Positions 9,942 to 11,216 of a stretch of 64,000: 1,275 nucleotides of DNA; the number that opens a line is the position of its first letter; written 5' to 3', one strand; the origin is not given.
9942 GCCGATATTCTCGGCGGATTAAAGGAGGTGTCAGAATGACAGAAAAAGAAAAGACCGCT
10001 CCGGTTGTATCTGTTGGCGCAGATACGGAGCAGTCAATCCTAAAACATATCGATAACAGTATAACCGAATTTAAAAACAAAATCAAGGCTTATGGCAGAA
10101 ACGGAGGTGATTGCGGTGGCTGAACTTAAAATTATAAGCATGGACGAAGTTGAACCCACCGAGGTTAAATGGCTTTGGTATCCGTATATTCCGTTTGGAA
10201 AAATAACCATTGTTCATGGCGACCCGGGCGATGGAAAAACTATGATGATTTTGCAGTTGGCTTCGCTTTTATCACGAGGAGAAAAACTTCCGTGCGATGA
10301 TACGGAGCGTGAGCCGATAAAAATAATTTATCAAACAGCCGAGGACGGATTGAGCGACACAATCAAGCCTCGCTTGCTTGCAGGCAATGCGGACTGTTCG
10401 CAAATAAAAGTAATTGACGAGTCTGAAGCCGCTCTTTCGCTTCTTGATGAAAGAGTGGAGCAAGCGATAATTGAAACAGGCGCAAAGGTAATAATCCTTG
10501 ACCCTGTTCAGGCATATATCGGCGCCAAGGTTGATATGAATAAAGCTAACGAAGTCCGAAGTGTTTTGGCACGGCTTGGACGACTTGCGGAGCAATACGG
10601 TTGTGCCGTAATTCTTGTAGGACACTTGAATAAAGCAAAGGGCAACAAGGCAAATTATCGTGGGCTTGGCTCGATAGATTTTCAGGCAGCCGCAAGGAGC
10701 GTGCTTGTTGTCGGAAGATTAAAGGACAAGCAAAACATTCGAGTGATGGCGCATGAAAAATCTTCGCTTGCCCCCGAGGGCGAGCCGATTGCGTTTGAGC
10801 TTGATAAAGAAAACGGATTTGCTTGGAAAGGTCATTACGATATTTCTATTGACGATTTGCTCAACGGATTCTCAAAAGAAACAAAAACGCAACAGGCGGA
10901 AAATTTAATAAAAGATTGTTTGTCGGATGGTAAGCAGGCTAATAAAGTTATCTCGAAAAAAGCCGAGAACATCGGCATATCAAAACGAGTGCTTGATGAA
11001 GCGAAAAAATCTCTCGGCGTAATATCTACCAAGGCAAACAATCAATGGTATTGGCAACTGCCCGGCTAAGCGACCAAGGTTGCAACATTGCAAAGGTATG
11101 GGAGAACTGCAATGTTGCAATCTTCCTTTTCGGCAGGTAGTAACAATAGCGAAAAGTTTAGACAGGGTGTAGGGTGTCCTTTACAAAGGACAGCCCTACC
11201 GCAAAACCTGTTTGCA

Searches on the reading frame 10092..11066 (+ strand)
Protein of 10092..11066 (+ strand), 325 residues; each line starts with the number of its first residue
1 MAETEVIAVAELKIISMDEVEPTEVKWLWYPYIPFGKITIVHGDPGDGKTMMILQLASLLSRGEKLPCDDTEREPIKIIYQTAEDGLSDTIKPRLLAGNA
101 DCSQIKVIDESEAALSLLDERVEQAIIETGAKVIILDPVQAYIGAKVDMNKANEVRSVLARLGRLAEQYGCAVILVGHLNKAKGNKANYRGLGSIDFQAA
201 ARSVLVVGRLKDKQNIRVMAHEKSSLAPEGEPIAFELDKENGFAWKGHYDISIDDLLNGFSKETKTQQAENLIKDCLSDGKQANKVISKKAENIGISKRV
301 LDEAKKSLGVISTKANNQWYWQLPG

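Call 10: search_protein_families(library=pfam, proteins=[window:10092-11066:+], max_evalue=0.001)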
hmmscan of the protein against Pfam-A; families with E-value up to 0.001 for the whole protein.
window:10092-11066:+ (325 aa): 5 families
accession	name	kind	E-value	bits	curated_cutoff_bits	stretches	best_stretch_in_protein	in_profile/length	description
PF13481.12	AAA_25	-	7.9e-30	104.4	27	1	18-183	15-194/195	AAA domain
PF06745.19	ATPase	-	9.4e-09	35.4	26.6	1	33-187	16-172/231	KaiC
PF13401.12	AAA_22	-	9.3e-07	29.7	27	1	37-178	6-123/130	AAA domain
PF03796.21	DnaB_C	-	2.2e-05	24.4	27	0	102-190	101-189/255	DnaB-like helicase C terminal domain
PF05621.17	TniB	-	0.00082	19.3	22.4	0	40-178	39-162/189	Bacterial TniB protein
